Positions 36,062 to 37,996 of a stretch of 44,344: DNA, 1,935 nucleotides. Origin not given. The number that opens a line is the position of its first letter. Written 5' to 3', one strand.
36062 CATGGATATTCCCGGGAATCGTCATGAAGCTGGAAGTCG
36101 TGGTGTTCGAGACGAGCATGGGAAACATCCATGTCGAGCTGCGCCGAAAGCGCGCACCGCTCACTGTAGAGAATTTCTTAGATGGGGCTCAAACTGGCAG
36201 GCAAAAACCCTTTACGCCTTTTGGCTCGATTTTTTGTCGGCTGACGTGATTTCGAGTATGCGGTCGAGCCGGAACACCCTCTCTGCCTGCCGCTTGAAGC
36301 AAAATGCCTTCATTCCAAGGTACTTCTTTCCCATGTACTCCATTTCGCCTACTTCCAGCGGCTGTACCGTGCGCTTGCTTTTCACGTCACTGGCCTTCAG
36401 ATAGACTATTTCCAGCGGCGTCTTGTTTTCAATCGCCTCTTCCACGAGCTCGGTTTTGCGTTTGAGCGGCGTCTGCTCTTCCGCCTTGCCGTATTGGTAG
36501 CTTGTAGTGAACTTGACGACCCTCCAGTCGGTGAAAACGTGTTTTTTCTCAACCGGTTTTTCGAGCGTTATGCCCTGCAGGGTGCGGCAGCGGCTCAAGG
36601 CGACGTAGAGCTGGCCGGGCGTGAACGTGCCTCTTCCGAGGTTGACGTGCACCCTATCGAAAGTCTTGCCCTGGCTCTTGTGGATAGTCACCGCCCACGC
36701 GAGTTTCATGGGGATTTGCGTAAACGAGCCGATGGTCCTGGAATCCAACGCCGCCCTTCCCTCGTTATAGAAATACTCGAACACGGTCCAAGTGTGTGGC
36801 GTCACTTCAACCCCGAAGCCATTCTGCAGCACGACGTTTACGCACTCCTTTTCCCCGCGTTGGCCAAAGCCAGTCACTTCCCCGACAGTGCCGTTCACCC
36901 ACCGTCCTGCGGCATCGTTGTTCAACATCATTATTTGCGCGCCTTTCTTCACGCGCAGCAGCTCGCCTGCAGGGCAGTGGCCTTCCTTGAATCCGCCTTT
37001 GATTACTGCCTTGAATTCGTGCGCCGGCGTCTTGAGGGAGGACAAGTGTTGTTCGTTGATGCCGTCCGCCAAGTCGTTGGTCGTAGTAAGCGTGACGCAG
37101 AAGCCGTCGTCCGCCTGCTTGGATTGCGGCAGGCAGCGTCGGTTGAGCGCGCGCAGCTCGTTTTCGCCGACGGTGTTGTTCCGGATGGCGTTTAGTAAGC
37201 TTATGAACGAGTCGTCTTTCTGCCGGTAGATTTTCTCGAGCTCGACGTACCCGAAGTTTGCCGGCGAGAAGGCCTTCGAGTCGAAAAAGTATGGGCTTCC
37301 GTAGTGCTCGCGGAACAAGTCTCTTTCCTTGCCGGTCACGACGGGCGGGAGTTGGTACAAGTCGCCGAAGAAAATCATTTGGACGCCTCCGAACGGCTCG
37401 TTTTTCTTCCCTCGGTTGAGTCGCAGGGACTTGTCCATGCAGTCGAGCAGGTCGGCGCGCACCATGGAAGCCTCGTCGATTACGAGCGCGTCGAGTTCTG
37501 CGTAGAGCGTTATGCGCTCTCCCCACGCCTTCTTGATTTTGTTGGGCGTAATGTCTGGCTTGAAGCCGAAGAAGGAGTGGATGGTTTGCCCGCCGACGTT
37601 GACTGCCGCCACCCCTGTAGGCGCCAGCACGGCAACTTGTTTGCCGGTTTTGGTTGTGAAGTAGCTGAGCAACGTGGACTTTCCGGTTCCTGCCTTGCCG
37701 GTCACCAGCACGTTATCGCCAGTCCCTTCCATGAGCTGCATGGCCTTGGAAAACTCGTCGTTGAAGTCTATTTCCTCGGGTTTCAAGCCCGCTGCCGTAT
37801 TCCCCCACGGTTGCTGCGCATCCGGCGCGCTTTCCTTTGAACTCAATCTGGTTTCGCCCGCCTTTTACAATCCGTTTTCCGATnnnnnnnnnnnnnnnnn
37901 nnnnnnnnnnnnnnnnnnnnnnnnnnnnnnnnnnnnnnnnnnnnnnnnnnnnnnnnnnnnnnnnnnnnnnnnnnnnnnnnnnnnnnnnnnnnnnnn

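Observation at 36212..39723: wHTH / HerA-like ATPase / Pif1-family helicase with WYL tail: candidate undescribed defence or mobile-element module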

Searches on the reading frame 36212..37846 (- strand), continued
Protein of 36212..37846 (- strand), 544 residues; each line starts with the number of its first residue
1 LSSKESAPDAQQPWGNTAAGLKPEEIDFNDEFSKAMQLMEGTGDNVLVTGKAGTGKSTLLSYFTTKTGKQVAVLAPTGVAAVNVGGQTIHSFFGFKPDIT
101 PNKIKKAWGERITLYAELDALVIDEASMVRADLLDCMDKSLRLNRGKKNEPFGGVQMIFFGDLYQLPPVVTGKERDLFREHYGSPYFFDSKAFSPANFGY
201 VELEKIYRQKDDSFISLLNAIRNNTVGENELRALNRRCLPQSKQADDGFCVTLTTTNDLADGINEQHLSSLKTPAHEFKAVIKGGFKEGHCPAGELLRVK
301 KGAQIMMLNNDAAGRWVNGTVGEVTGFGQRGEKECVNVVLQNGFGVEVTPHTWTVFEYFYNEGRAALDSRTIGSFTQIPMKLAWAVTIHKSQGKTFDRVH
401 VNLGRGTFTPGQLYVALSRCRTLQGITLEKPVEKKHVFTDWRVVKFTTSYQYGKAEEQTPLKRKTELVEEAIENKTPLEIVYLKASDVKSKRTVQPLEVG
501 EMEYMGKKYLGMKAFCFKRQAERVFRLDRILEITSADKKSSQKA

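Call 32: find_encoding_contigs(protein=P0124, flank=8000, max_places=2)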
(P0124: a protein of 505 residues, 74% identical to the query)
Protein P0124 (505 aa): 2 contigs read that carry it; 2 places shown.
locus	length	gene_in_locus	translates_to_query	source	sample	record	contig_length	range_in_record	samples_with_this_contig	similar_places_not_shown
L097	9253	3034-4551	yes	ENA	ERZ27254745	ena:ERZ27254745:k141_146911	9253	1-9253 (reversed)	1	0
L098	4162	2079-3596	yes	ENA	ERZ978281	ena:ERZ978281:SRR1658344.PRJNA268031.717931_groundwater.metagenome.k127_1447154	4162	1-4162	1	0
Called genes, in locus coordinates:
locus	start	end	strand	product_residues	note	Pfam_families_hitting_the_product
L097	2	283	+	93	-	?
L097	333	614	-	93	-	-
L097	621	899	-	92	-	-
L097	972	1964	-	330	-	-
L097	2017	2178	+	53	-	PF09853:DUF2080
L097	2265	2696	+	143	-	-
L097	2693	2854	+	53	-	-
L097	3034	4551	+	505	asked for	PF01443:Viral_helicase1 (faint), PF02689:Herpes_Helicase (faint), PF05970:PIF1, PF13245:AAA_19, PF13604:AAA_30, PF21530:Pif1_2B_dom (weak), PF13538:UvrD_C_2 (weak), PF13280:WYL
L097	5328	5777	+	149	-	-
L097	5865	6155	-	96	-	PF09827:CRISPR_Cas2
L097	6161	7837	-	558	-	PF01930:Cas_Cas4, PF12705:PDDEXK_1 (weak), PF01867:Cas_Cas1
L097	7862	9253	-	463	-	?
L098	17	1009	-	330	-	-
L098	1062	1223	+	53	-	PF09853:DUF2080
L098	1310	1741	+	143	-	-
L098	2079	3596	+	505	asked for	PF01443:Viral_helicase1 (faint), PF02689:Herpes_Helicase (faint), PF05970:PIF1, PF13245:AAA_19, PF13604:AAA_30, PF21530:Pif1_2B_dom (weak), PF13538:UvrD_C_2 (weak), PF13280:WYL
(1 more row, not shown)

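Call 33: find_encoding_contigs(protein=P0125, flank=8000, max_places=2)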
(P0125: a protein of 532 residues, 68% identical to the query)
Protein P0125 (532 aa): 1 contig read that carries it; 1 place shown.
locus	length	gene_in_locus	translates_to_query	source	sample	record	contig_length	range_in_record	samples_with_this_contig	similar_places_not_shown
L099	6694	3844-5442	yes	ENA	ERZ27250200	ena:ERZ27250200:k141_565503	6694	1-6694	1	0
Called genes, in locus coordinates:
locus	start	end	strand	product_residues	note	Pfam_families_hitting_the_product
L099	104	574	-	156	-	-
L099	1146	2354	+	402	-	PF02463:SMC_N (faint), PF13304:AAA_21, PF13175:AAA_15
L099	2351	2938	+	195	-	PF13707:RloB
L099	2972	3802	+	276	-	PF02810:SEC-C (weak)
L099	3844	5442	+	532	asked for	PF02689:Herpes_Helicase (faint), PF05970:PIF1, PF13604:AAA_30, PF25199:nSTAND_NTPase5 (faint), PF13191:AAA_16 (faint), PF13245:AAA_19, PF13538:UvrD_C_2 (weak), PF13280:WYL (weak)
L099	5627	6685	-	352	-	PF13546:DDE_5, PF01609:DDE_Tnp_1, PF04693:DDE_Tnp_2 (weak)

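Call 39: search_solved_structures(query=window:36212-37846:-, max_evalue=0.0001)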
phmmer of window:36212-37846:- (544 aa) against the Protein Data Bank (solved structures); distinct sequences matched with E-value up to 0.0001: 20.
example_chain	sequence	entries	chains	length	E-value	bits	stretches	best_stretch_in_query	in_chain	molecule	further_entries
8bns_A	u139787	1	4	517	9.6e-184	615.2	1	25-534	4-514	AAA ATPase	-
8bnv_A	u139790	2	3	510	1.5e-153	515.5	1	27-535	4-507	AAA family ATPase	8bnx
5ftb_A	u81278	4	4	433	1.4e-90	307.8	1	25-451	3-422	TPR DOMAIN PROTEIN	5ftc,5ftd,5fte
5fhd_A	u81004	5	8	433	1.9e-90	307.3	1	25-451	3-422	Uncharacterized protein | ATP-dependent DNA helicase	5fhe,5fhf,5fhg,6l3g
5ftf_A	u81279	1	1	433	6e-90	305.7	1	25-451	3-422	TPR DOMAIN PROTEIN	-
7oar_A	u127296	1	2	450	2e-76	261.1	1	46-453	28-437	Pif1 helicase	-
6s3e_A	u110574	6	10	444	3.5e-76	260.3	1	46-453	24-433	PIF1 helicase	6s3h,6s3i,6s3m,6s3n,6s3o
6s3p_A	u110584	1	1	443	3.6e-76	260.2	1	46-453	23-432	PIF1 helicase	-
7bil_A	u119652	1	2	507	3.9e-76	260.1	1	45-453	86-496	PIF1 helicase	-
7ada_A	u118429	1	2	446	4.1e-76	260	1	46-453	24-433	PIF1 helicase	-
6xzt_A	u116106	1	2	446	8.7e-76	258.9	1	46-453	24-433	PIF1 helicase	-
5fhh_A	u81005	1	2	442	1.3e-55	192.3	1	42-454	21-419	ATP-dependent DNA helicase PIF1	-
6hpt_A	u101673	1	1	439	1.3e-55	192.3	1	42-454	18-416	ATP-dependent DNA helicase PIF1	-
9fb8_A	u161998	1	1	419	1.7e-55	192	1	42-453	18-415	ATP-dependent DNA helicase PIF1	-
6hph_A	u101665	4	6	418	1.8e-55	191.9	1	42-453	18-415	ATP-dependent DNA helicase PIF1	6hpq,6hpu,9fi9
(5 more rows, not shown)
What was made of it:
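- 36212..37846 (-): Pif1-family SF1B helicase with a C-terminal WYL domain (544 aa). The WYL domain spans about 36245-36451. It is colinear with SsPif1 (PDB 8BNS, E 1e-183, residues 25-534) and DdPif1 (8BNV) (call 39).
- On Pif1-WYL helicases (TePif1/SsPif1/DdPif1 type): PDB Pif1 entries match at E 1e-184 to 1e-44 (call 39). The alignment to SsPif1 runs to residue 534 of 544 (call 39).
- Closest known: Bacterial Pif1 helicases with a C-terminal WYL domain. Same: It is colinear over the full length, including the WYL tail (E 1e-183 to SsPif1, residues 25-534 against 4-514, call 39).
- It matches SsPif1 at E 1e-183 (call 39).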

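Call 53: find_related_loci(query=window:36212-37846:-, collection=metagenome_contigs, flank=8000)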
Query window:36212-37846:- (544 aa) in metagenome_contigs; peptide patterns used: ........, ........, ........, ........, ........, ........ (x = any residue, [..] = any of these).
379 stretches matched a pattern; 296 encode a relative of the query (tblastn E <= 1e-3); the best 80 are kept; 80 distinct loci.
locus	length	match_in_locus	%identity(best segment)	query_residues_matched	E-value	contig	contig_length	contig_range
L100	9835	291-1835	57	22-536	0e+0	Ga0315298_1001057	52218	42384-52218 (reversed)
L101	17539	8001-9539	57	22-533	0e+0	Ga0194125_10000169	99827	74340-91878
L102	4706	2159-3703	57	22-536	0e+0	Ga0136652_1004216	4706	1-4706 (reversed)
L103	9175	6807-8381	54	22-537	0e+0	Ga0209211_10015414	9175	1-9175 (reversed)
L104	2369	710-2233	56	26-533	0e+0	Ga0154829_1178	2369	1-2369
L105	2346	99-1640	56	20-531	0e+0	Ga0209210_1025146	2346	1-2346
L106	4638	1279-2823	56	22-536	0e+0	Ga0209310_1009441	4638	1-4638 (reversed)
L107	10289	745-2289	56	22-536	0e+0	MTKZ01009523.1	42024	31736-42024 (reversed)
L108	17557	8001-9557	55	25-542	0e+0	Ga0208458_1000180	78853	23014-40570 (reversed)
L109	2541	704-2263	56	22-540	0e+0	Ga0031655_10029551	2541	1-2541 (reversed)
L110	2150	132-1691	55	22-540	0e+0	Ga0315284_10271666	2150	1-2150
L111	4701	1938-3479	56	22-533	0e+0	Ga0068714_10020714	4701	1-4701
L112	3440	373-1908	55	23-533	0e+0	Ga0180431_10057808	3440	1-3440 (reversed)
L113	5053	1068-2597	56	26-533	0e+0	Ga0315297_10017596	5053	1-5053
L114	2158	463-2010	56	21-534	0e+0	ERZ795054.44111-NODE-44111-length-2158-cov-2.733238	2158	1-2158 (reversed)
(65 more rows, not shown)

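Call 72: search_dna_similar(query=window:36212-37846:-, collection=phages, mode=protein, max_rows=8)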
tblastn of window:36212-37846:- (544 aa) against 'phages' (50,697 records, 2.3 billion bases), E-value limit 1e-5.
Records with a match: 612; places in all: 613; records where one place covers at least 80% of the query: 4.
Best place of each record, by identity: <60% 612.
By first word of the organism name: Vibrio 261; Escherichia 112; Flavobacterium 65; Klebsiella 30; Aeromonas 16; Campylobacter 16; Cronobacter 15; Salmonella 15; Bacteriophage 13; Pectobacterium 10; and 21 more.
By host as written in the record: - 224; Flavobacterium columnare 58; Escherichia coli 36; Vibrio cholerae 19; Campylobacter jejuni 15; Klebsiella pneumoniae 12; Escherichia coli K-12 12; Escherichia coli K-12 MG1655 12; and 109 more.
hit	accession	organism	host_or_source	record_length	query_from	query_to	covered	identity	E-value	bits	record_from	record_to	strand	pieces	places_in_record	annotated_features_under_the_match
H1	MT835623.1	Bacteriophage sp.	human fecal samples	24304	28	453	78%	44.7%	3e-110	367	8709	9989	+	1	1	record has no annotation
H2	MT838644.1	Bacteriophage sp.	human fecal samples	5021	29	472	82%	42.4%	6e-112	370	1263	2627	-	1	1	record has no annotation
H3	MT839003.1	Bacteriophage sp.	human fecal samples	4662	29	458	79%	43.0%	1e-102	343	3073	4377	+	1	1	record has no annotation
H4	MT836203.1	Bacteriophage sp.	human fecal samples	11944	29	458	79%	41.6%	1e-96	327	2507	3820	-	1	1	record has no annotation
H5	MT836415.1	Bacteriophage sp.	human fecal samples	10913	29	450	78%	42.4%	5e-104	348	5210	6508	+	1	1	record has no annotation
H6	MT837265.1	Bacteriophage sp.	human fecal samples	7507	29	450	78%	40.6%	6e-98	331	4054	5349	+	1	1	record has no annotation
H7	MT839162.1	Bacteriophage sp.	human fecal samples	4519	29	458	79%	39.7%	1e-93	317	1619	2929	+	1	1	record has no annotation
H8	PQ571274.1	Bacteroides phage BS-TP1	Bacteroides salyersiae BG8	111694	26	451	78%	39.0%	6e-83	288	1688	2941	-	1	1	Dda-like helicase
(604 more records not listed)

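Call 73: search_dna_similar(query=window:36212-37846:-, collection=plasmids, mode=protein, max_rows=8)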
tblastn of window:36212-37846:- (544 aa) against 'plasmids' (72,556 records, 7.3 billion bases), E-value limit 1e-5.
Records with a match: 76; places in all: 80; records where one place covers at least 80% of the query: 14.
Best place of each record, by identity: <60% 76.
By first word of the organism name: Sphingobium 21; Sphingomonas 9; Agrobacterium 8; Acinetobacter 5; Vibrio 4; Lactobacillus 4; Rhizorhabdus 3; Parabacteroides 2; Bacteroides 2; Alteromonas 2; and 16 more.
By predicted mobility (MOB-suite, as given by PLSDB): conjugative 35; non-mobilizable 23; mobilizable 18.
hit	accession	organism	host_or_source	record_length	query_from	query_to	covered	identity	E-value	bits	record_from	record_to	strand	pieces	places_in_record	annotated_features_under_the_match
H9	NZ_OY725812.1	Parabacteroides distasonis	-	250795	29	469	81%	40.9%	9e-104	349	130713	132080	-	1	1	HRDC domain-containing protein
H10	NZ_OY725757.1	Parabacteroides distasonis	-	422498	29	467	81%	40.7%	5e-105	353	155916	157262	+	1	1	tetratricopeptide repeat protein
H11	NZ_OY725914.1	Bacteroides finegoldii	-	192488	29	454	78%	42.0%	2e-98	334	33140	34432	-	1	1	HRDC domain-containing protein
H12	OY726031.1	Phocaeicola massiliensis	-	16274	29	458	79%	41.4%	3e-100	339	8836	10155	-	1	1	record has no annotation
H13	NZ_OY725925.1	Bacteroides finegoldii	-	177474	29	455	78%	41.4%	1e-105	355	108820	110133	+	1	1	tetratricopeptide repeat protein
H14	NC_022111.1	Prevotella sp. oral taxon 299 str. F0039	Homo sapiens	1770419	26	450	78%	41.3%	6e-100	338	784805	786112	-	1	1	none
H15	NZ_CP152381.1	Marinobacter sp. SBY-1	mixed culture,aerobic biological filter ...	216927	27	458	79%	39.1%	2e-79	279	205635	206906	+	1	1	AAA family ATPase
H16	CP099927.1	Vibrio parahaemolyticus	Anadara tuberculosa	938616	25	467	81%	37.6%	5e-63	231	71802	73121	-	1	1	none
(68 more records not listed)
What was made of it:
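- Pif1-like helicase cores occur in phages and plasmids at 45% identity or less (calls 72, 73).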

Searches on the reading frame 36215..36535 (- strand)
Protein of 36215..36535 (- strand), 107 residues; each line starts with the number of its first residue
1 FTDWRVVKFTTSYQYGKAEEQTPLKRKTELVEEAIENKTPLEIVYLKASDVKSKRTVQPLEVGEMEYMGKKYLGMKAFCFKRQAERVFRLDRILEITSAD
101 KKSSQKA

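Call 87: predict_structure(alignment_id=A4)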
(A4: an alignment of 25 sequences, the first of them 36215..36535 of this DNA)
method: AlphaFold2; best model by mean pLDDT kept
length: 107 residues; sequences in the alignment: 25
mean_pLDDT: 81.7   pTM: 0.66
mean pLDDT of the five models: 81.7, 81.2, 81.0, 79.9, 79.4
residues with pLDDT >= 90: 30; 70-90: 59; 50-70: 13; < 50: 5
segments of 3 or more residues with pLDDT < 50: 104-107
pLDDT, mean of each block of 10 residues (from residue 1): 63 74 85 90 85 90 88 91 89 84 49
secondary structure, 60 per line:
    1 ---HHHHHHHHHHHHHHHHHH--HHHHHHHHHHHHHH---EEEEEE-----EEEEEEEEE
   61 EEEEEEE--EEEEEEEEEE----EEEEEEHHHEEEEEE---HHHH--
elements in order: H4-21 H24-37 E41-46 E52-67 E70-79 E84-89 E93-98 H102-105
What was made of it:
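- Checked: The tail models as two helices plus a five-stranded barrel (pLDDT 82, call 87).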

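Call 89: fold_search(model_id=the predicted structure, library=pdb)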
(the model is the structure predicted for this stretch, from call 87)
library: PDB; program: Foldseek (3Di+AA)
matches with E <= 10: 1215; with E <= 0.001: 15
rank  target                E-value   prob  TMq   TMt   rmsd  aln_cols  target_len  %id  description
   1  7t8k_B                1.5e-05  1.00  0.56  0.23   2.6        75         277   20  BrxR from Acinetobacter BREX type I phage restriction system bound to DNA (released 2022-05-18)
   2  9fnd_Y                4.1e-05  1.00  0.52  0.19   2.5        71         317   32  Transcriptional activator PafBC bound to mycobacterial RNA polymerase (released 2025-02-12)
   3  6sj9_A                4.6e-05  1.00  0.60  0.11   2.1        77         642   22  Proteasome accessory factor B/C (PafBC) of Arthrobacter aurescens (released 2019-10-16)
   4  7tb5                  8.8e-05  1.00  0.55  0.23   2.5        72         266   25  Structure of P. aeruginosa PA17 CapW (released 2022-01-19)
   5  7qfz_H                1.0e-04  1.00  0.58  0.24   2.2        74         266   23  BrxR, a WYL-domain containing transcriptional regulator (released 2022-05-18)
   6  7t8k_A                1.3e-04  1.00  0.53  0.21   2.5        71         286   21  BrxR from Acinetobacter BREX type I phage restriction system bound to DNA (released 2022-05-18)
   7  7qfz_D                1.6e-04  1.00  0.57  0.22   2.3        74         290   23  BrxR, a WYL-domain containing transcriptional regulator (released 2022-05-18)
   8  7qfz_A                1.8e-04  1.00  0.57  0.23   2.3        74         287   23  BrxR, a WYL-domain containing transcriptional regulator (released 2022-05-18)
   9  7qfz_G                1.8e-04  1.00  0.57  0.23   2.4        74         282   23  BrxR, a WYL-domain containing transcriptional regulator (released 2022-05-18)
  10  7t8l_B                1.8e-04  1.00  0.55  0.23   2.5        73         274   20  BrxR from Acinetobacter BREX type I phage restriction system (released 2022-05-18)
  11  6sj9_B                2.0e-04  1.00  0.60  0.11   2.2        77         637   22  Proteasome accessory factor B/C (PafBC) of Arthrobacter aurescens (released 2019-10-16)
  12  7qfz_E                2.0e-04  1.00  0.57  0.23   2.3        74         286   23  BrxR, a WYL-domain containing transcriptional regulator (released 2022-05-18)
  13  7qfz_C                2.0e-04  1.00  0.57  0.22   2.4        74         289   23  BrxR, a WYL-domain containing transcriptional regulator (released 2022-05-18)
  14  7qfz_B                2.1e-04  1.00  0.57  0.23   2.3        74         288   23  BrxR, a WYL-domain containing transcriptional regulator (released 2022-05-18)
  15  7t8l_A                2.4e-04  1.00  0.55  0.22   2.4        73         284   20  BrxR from Acinetobacter BREX type I phage restriction system (released 2022-05-18)
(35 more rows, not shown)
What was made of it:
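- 36212..37846 (-): The tail model matches the WYL domains of BrxR, PafBC, CapW and DriD (calls 87, 89).
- On Pif1-WYL helicases (TePif1/SsPif1/DdPif1 type): The tail model has pLDDT 82, and its top fold hits are WYL domains at rmsd 2.1-2.6 A (calls 87, 89).
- Closest known: Bacterial Pif1 helicases with a C-terminal WYL domain. Same: The WYL fold is confirmed (calls 87, 89).
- Checked: Its best PDB fold matches are the WYL domains of BrxR, PafBC, CapW and DriD, at rmsd 2.1-2.6 A (call 89).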
